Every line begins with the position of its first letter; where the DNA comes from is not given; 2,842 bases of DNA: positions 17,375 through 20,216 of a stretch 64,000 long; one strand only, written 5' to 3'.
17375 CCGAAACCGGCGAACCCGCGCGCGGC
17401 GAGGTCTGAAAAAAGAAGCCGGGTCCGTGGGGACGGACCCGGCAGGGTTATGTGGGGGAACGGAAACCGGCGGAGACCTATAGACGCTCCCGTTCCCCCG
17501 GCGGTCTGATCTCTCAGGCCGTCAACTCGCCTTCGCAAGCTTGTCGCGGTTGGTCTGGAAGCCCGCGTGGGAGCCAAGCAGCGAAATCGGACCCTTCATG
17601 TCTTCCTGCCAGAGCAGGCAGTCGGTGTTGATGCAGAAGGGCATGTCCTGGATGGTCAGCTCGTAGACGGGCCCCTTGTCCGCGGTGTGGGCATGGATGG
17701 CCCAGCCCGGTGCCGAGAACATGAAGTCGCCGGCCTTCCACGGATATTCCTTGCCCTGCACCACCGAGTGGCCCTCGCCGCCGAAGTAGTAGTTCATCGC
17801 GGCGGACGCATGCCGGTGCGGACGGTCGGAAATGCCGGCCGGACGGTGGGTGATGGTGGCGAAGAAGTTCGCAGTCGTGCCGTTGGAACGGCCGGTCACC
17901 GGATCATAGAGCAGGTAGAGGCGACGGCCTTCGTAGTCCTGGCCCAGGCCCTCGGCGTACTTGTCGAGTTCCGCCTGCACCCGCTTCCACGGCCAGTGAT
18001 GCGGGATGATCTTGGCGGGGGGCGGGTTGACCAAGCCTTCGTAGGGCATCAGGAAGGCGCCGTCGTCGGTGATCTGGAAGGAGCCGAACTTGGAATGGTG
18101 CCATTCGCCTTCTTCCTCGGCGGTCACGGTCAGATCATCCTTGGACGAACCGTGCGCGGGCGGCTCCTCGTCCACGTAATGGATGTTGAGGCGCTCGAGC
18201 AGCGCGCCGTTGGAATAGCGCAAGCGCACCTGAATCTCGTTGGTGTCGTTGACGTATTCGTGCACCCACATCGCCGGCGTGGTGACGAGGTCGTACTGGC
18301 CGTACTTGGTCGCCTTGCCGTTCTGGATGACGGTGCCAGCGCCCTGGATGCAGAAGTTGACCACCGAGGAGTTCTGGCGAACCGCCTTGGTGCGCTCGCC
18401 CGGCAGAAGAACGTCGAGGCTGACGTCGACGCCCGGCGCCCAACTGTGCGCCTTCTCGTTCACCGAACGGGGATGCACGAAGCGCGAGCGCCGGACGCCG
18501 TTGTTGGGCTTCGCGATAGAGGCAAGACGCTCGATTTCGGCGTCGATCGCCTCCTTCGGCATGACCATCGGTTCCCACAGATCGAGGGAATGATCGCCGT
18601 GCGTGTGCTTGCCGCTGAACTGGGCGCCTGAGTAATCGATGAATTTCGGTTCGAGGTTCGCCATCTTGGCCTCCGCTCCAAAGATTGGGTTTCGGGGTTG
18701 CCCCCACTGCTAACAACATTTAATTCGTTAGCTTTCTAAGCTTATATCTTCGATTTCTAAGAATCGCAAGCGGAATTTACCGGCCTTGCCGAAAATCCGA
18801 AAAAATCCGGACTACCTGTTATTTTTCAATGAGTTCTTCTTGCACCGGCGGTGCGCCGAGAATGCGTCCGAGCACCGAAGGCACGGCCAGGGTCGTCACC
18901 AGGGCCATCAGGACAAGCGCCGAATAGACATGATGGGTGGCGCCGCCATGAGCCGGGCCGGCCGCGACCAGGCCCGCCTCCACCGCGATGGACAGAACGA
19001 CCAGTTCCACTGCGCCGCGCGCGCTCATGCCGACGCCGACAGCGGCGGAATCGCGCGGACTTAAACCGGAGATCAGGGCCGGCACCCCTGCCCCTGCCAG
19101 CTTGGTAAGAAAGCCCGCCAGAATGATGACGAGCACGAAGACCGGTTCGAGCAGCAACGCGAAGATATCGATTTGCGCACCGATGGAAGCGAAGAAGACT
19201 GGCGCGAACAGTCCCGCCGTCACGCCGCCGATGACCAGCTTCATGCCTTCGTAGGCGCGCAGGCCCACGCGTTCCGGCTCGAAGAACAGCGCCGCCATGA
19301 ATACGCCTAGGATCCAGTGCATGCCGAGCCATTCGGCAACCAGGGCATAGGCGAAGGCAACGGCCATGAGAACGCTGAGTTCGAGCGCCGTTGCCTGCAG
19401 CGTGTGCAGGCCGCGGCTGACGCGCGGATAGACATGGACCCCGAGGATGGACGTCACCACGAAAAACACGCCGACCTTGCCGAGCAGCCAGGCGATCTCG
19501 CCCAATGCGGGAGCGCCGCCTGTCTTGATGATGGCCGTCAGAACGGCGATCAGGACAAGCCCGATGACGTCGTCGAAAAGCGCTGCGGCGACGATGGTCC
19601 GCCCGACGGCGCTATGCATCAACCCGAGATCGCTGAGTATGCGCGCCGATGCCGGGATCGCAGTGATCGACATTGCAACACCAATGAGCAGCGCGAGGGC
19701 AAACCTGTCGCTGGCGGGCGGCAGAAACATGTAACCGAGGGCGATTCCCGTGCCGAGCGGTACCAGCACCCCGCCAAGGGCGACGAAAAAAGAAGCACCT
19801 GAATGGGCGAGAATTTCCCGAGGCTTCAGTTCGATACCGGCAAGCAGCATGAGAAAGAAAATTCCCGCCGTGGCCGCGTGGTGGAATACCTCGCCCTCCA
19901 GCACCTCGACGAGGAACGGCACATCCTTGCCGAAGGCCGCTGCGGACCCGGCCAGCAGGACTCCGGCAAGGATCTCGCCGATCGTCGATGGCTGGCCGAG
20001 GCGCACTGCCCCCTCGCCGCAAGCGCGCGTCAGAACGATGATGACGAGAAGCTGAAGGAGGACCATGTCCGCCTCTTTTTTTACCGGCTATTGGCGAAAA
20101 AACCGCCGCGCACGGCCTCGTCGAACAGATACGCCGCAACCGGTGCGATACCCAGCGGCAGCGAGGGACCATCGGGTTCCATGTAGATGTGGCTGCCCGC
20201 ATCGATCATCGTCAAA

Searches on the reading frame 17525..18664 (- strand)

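Call 4: search_protein_families(library=pfam, proteins=[window:17525-18664:-])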
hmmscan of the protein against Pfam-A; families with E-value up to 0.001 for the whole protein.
window:17525-18664:- (380 aa): 2 families
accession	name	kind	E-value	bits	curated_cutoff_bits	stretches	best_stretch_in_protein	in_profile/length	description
PF07883.17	Cupin_2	-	1e-12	48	27.2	2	275-329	7-59/70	Cupin domain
PF02311.25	AraC_binding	-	1.1e-06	28.9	21.1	0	277-334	13-70/135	AraC-like ligand binding domain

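Call 5: search_protein_families(library=ncbifam, proteins=[window:17525-18664:-])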
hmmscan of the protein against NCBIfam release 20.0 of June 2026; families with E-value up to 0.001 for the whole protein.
window:17525-18664:- (380 aa): 2 families
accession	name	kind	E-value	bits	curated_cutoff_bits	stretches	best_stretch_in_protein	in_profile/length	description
NF049978.1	AminoSalDhMabB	equivalog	4.2e-21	75.7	650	2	125-343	130-324/351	5-aminosalicylate 1,2-dioxygenase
TIGR02272.1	gentisate_1_2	equivalog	2.8e-17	62.7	442.1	2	213-350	28-166/336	gentisate 1,2-dioxygenase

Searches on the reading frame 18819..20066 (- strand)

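Call 23: search_protein_families(library=pfam, proteins=[window:18819-20066:-])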
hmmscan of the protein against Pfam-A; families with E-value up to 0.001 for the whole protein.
window:18819-20066:- (415 aa): 1 family
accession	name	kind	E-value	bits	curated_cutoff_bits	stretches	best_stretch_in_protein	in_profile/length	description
PF00999.27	Na_H_Exchanger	-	2.5e-50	171.9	26.2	1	20-403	11-373/375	Sodium/hydrogen exchanger, transmembrane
